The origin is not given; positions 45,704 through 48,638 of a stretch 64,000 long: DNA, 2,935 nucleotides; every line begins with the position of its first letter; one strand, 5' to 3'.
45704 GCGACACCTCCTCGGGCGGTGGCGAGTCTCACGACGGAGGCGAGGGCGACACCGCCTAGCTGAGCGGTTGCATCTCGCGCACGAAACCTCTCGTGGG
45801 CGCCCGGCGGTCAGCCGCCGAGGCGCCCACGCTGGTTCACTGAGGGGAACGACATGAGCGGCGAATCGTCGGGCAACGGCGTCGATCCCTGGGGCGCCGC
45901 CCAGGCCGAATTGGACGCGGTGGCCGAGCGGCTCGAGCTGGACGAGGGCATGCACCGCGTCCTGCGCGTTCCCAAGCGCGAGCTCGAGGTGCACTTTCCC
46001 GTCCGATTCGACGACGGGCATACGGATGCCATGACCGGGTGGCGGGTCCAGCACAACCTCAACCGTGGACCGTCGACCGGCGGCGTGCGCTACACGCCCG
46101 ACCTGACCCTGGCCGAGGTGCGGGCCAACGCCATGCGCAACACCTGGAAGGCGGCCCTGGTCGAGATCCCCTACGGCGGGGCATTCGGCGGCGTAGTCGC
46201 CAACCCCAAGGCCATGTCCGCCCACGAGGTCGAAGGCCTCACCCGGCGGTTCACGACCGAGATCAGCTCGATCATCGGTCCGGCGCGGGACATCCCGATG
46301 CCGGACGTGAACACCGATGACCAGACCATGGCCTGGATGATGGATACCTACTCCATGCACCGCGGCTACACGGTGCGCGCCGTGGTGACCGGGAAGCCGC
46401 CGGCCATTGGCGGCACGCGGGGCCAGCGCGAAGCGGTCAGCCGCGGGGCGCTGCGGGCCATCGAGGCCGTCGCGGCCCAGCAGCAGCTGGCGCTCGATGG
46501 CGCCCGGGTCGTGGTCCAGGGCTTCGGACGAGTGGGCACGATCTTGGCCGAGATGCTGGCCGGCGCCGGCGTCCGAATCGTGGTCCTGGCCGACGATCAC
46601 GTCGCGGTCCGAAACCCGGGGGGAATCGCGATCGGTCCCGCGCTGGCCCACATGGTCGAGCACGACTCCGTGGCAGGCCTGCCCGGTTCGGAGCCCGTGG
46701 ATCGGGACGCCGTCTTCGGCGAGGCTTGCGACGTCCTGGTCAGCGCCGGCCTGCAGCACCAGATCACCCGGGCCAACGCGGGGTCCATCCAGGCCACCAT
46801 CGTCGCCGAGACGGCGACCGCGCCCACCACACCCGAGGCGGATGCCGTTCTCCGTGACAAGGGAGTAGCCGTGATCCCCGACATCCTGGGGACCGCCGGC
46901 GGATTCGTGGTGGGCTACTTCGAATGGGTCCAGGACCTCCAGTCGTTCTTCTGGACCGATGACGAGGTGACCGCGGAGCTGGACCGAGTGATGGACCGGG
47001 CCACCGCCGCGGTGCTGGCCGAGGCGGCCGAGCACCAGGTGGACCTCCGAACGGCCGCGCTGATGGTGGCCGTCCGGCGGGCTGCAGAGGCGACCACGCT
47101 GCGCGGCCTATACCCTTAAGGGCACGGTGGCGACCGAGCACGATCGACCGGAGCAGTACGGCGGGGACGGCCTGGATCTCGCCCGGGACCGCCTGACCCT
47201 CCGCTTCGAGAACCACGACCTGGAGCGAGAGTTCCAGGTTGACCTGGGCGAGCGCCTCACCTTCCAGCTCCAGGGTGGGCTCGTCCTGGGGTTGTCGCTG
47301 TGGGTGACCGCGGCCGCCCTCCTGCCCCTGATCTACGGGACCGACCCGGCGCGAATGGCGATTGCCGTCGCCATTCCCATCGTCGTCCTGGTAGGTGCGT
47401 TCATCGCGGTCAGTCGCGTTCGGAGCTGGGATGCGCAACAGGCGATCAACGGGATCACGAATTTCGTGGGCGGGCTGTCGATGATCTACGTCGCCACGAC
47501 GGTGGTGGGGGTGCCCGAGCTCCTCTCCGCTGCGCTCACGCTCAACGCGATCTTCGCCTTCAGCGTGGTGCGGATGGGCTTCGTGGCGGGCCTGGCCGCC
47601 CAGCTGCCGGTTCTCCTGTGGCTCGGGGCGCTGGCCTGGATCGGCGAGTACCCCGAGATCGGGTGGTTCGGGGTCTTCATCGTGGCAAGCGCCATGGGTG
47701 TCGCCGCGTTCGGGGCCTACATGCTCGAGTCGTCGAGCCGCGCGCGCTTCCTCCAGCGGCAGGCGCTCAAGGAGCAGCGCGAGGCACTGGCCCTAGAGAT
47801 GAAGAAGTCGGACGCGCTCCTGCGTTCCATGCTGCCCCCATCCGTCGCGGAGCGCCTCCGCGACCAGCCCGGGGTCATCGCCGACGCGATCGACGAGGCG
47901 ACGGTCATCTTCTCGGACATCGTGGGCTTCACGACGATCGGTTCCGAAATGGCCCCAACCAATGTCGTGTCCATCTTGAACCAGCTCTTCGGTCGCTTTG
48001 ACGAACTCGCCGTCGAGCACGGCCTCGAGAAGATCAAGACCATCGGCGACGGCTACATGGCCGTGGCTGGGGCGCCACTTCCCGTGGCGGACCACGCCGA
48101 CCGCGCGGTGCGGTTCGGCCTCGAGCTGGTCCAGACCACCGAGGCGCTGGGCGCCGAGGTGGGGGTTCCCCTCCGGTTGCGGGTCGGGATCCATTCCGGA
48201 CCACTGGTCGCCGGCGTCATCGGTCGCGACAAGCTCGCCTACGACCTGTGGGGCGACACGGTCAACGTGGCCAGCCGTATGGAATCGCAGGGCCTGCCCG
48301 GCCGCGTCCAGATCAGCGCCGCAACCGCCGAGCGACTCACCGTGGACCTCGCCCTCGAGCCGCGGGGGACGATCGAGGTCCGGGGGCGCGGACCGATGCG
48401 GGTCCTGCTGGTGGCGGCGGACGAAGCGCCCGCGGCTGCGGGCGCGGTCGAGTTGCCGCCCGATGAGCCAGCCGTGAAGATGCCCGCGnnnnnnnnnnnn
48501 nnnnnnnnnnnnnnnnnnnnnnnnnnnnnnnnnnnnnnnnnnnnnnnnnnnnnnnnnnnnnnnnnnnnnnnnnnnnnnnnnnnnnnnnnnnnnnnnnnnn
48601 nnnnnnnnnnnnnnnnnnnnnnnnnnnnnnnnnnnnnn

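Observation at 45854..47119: Glutamate-dehydrogenase paralog that has lost catalytic residues, in an operon with an adenylate cyclase and an acyl-CoA mutase subunit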

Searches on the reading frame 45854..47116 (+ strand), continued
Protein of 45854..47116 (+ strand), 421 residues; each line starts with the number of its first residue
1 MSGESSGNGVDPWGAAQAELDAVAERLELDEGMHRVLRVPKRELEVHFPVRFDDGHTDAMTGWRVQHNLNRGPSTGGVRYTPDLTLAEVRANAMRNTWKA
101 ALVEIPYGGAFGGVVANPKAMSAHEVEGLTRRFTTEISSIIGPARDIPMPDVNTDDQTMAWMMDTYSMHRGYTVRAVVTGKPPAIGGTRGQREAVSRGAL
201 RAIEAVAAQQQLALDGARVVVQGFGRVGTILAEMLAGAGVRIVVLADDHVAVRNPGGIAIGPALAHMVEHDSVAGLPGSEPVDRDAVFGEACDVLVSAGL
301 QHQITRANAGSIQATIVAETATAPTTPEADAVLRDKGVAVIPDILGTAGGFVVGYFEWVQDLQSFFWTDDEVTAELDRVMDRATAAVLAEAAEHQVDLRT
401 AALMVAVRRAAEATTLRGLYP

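Call 53: predict_structure(alignment_id=A1)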
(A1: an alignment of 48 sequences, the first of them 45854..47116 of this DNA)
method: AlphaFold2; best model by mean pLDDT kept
length: 421 residues; sequences in the alignment: 48
mean_pLDDT: 78.1   pTM: 0.82
mean pLDDT of the five models: 78.1, 77.7, 76.9, 74.9, 72.5
residues with pLDDT >= 90: 174; 70-90: 124; 50-70: 67; < 50: 56
segments of 3 or more residues with pLDDT < 50: 1-8, 141-186
pLDDT, mean of each block of 10 residues (from residue 1): 38 87 93 87 77 82 73 55 71 86 74 64 66 57 43 38 30 31 49 89 97 97 92 96 95 97 94 95 93 92 90 96 85 95 92 74 66 87 98 96 94 74 51
secondary structure, 60 per line:
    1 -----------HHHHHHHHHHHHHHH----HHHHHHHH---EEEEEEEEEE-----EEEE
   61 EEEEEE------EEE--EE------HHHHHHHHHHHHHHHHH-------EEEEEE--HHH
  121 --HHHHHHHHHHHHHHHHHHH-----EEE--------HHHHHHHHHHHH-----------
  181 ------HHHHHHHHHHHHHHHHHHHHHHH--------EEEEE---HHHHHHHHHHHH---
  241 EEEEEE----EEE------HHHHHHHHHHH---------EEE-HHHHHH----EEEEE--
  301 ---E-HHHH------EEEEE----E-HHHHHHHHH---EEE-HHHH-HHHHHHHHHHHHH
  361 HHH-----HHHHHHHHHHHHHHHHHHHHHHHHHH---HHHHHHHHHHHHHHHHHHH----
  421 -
elements in order: H12-26 H31-38 E42-51 E57-66 E73-75 H86-102 E110-115 H123-141 E147-149 H158-169 H187-209 E218-222 H226-237 E241-246 E251-253 H260-270 E280-282 H284-289 E294-298 H306-309 E316-320 H327-335 E339-341 H343-346 H348-363 H369-394 H398-416

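Call 56: fold_search(model_id=the predicted structure, library=pdb)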
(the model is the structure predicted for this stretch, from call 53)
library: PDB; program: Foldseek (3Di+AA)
matches with E <= 10: 1684; with E <= 0.001: 316
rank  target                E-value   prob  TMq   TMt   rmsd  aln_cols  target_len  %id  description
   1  3aoe_A                5.4e-40  1.00  0.84  0.83   4.3       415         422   48  Crystal structure of hetero-hexameric glutamate dehydrogenase from Thermus thermophilus (Leu bound form) (released 2011-09-07)
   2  3aoe_B                9.1e-40  1.00  0.83  0.82   6.1       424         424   47  Crystal structure of hetero-hexameric glutamate dehydrogenase from Thermus thermophilus (Leu bound form) (released 2011-09-07)
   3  3aog_A                1.2e-38  1.00  0.83  0.83   4.1       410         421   48  Crystal structure of glutamate dehydrogenase (GdhB) from Thermus thermophilus (Glu bound form) (released 2011-09-07)
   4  8xcp                  2.4e-38  1.00  0.85  0.87   3.9       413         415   40  Cryo-EM structure of Glutamate dehydrogenase from Thermococcus profundus incorporating NADP and GLU in the initial stage (released 2023-12-27)
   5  8xcr                  3.7e-38  1.00  0.86  0.86   3.8       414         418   39  Cryo-EM structure of Glutamate dehydrogenase from Thermococcus profundus in complex with NADP and GLU in the initial sta (released 2023-12-27)
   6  4xgi_A                4.6e-38  1.00  0.82  0.83   3.9       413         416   44  Crystal structure of Glutamate dehydrogenase from Burkholderia thailandensis (released 2015-01-14)
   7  4xgi_B                5.6e-38  1.00  0.82  0.83   3.9       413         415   44  Crystal structure of Glutamate dehydrogenase from Burkholderia thailandensis (released 2015-01-14)
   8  1b26_A                6.3e-38  1.00  0.85  0.88   3.7       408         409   44  GLUTAMATE DEHYDROGENASE (released 1999-12-03)
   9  8owm_C                6.6e-38  1.00  0.85  0.87   3.7       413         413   39  Crystal structure of glutamate dehydrogenase 2 from Arabidopsis thaliana binding Ca, NAD and 2,2-dihydroxyglutarate (released 2023-08-09)
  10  2tmg_A                9.0e-38  1.00  0.85  0.88   3.7       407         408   44  THERMOTOGA MARITIMA GLUTAMATE DEHYDROGENASE MUTANT S128R, T158E, N117R, S160E (released 1999-12-08)
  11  6yei_F                1.3e-37  1.00  0.85  0.87   3.7       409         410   41  Arabidopsis thaliana glutamate dehydrogenase isoform 1 in complex with NAD (released 2020-05-20)
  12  1euz_A                1.9e-37  1.00  0.82  0.83   4.3       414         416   39  GLUTAMATE DEHYDROGENASE FROM THERMOCOCCUS PROFUNDUS IN THE UNLIGATED STATE (released 2001-04-25)
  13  8owm_A                2.2e-37  1.00  0.85  0.87   3.7       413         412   39  Crystal structure of glutamate dehydrogenase 2 from Arabidopsis thaliana binding Ca, NAD and 2,2-dihydroxyglutarate (released 2023-08-09)
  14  8i83_E                2.6e-37  1.00  0.86  0.87   3.8       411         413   39  Crystal Structure of phosphinothricin dehydrogenase (released 2024-02-14)
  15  8zmu_B                3.9e-37  1.00  0.86  0.87   3.9       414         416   40  GLUTAMATE DEHYDROGENASE (W89F-MUTANT) FROM THERMOCOCCUS PROFUNDUS IN THE UNLIGANDED STATE (released 2024-06-05)
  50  3aoe_D                9.5e-34  1.00  0.86  0.87   3.8       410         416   40  Crystal structure of hetero-hexameric glutamate dehydrogenase from Thermus thermophilus (Leu bound form) (released 2011-09-07)
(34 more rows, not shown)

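Call 59: find_encoding_contigs(protein=P0137, flank=5000, max_places=2)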
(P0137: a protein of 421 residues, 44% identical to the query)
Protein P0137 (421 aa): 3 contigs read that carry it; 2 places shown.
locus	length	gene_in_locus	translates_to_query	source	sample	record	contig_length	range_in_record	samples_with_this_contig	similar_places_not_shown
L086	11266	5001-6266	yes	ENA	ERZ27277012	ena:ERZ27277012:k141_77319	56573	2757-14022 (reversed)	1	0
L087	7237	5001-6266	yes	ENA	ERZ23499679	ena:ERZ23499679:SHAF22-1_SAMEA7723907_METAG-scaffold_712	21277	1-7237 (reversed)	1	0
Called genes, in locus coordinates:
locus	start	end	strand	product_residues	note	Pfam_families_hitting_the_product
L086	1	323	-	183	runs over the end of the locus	PF01050:MannoseP_isomer (weak), PF00190:Cupin_1, PF07883:Cupin_2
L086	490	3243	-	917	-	PF13191:AAA_16 (weak), PF25873:WHD_MalT, PF07721:TPR_4 (faint), PF00196:GerE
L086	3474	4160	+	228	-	PF00578:AhpC-TSA, PF08534:Redoxin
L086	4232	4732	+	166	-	PF00484:Pro_CA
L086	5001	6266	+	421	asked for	PF02812:ELFV_dehydrog_N, PF00208:ELFV_dehydrog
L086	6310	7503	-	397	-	PF01546:Peptidase_M20, PF07687:M20_dimer (weak)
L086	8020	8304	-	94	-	-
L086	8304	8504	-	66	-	-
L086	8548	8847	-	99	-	-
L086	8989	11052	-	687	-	PF03636:Glyco_hydro_65N (weak), PF03632:Glyco_hydro_65m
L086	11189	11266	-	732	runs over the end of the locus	PF22842:Pel9A-like_beta_helix (faint), PF05048:NosD (faint), PF13229:Beta_helix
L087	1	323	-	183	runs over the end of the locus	PF01050:MannoseP_isomer (weak), PF00190:Cupin_1, PF07883:Cupin_2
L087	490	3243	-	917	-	PF13191:AAA_16 (weak), PF25873:WHD_MalT, PF07721:TPR_4 (faint), PF00196:GerE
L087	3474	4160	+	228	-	PF00578:AhpC-TSA, PF08534:Redoxin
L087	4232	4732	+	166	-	PF00484:Pro_CA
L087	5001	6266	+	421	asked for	PF02812:ELFV_dehydrog_N, PF00208:ELFV_dehydrog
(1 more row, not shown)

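Call 60: find_encoding_contigs(protein=P0160, flank=5000, max_places=2)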
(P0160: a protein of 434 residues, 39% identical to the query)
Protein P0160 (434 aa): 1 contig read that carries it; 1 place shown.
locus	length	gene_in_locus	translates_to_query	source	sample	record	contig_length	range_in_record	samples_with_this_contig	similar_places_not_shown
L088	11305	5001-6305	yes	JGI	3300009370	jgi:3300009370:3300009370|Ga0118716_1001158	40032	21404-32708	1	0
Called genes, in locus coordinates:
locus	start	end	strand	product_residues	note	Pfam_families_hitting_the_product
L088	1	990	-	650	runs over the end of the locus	PF01663:Phosphodiest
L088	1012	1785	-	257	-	PF00378:ECH_1, PF16113:ECH_2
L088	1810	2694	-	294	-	PF00682:HMGL-like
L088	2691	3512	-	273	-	PF06293:Kdo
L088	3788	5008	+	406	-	PF02812:ELFV_dehydrog_N, PF00208:ELFV_dehydrog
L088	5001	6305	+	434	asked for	PF02812:ELFV_dehydrog_N, PF00208:ELFV_dehydrog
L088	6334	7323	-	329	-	PF13469:Sulfotransfer_3, PF00685:Sulfotransfer_1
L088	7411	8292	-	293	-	PF01513:NAD_kinase, PF20143:NAD_kinase_C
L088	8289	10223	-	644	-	PF13292:DXP_synthase_N, PF02779:Transket_pyr, PF02780:Transketolase_C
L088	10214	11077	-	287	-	PF00348:polyprenyl_synt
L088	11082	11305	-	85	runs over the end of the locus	PF02609:Exonuc_VII_S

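Call 61: find_encoding_contigs(protein=P0167, flank=5000, max_places=2)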
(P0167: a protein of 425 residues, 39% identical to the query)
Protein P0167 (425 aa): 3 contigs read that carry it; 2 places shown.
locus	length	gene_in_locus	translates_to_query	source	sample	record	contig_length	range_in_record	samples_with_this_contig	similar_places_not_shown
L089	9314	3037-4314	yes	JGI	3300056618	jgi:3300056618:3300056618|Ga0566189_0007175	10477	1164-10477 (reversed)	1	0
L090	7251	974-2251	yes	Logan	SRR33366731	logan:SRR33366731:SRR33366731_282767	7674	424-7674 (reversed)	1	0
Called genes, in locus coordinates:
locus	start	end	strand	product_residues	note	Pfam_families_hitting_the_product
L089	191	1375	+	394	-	PF07730:HisKA_3, PF02518:HATPase_c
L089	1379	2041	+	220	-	PF00072:Response_reg, PF08281:Sigma70_r4_2 (weak), PF00196:GerE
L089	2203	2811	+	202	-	-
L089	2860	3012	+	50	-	-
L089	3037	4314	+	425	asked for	PF02812:ELFV_dehydrog_N, PF00208:ELFV_dehydrog, PF02826:2-Hacid_dh_C (weak)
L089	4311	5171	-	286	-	PF00149:Metallophos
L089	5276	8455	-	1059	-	PF01326:PPDK_N, PF01909:NTP_transf_2 (weak), PF18765:Polbeta (faint)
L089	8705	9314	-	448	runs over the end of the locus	PF02812:ELFV_dehydrog_N, PF00208:ELFV_dehydrog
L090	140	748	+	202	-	-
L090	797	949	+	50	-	-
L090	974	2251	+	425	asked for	PF02812:ELFV_dehydrog_N, PF00208:ELFV_dehydrog, PF02826:2-Hacid_dh_C (weak)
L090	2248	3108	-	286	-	PF00149:Metallophos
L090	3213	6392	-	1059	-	PF01326:PPDK_N, PF01909:NTP_transf_2 (weak), PF18765:Polbeta (faint)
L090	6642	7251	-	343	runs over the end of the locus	?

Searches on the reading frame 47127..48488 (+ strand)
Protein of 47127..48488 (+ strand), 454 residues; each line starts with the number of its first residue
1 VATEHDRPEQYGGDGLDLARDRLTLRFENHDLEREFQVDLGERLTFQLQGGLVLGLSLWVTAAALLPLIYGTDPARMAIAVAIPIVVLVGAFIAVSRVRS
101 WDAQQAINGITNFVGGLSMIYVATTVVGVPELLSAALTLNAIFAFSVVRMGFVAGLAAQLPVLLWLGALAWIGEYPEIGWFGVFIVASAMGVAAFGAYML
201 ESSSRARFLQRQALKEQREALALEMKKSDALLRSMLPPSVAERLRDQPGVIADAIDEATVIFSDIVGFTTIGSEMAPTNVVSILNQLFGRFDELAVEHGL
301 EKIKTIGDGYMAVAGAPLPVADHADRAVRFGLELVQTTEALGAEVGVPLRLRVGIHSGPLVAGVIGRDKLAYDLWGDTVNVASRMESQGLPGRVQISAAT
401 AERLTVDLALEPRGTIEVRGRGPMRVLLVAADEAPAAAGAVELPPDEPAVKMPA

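Call 4: search_protein_families(library=pfam, proteins=[window:47127-48488:+])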
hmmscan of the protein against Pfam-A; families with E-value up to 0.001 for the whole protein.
window:47127-48488:+ (454 aa): 2 families
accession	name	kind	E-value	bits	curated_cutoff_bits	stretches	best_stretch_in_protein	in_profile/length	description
PF00211.25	Guanylate_cyc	-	1.8e-56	191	21.9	1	253-427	4-179/183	Adenylate and Guanylate cyclase catalytic domain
PF07701.20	HNOBA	-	3.1e-05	24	23.4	1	212-244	184-216/216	Heme NO binding associated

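Call 30: search_protein_families(library=ncbifam, proteins=[window:47127-48488:+], max_evalue=0.00001)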
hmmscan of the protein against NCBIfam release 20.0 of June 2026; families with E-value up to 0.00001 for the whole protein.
window:47127-48488:+ (454 aa): 1 family
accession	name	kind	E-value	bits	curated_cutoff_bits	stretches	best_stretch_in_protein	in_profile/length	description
TIGR03903.1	TOMM_kin_cyc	equivalog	2.5e-10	38.9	705.75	1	283-419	317-452/1267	TOMM system kinase/cyclase fusion protein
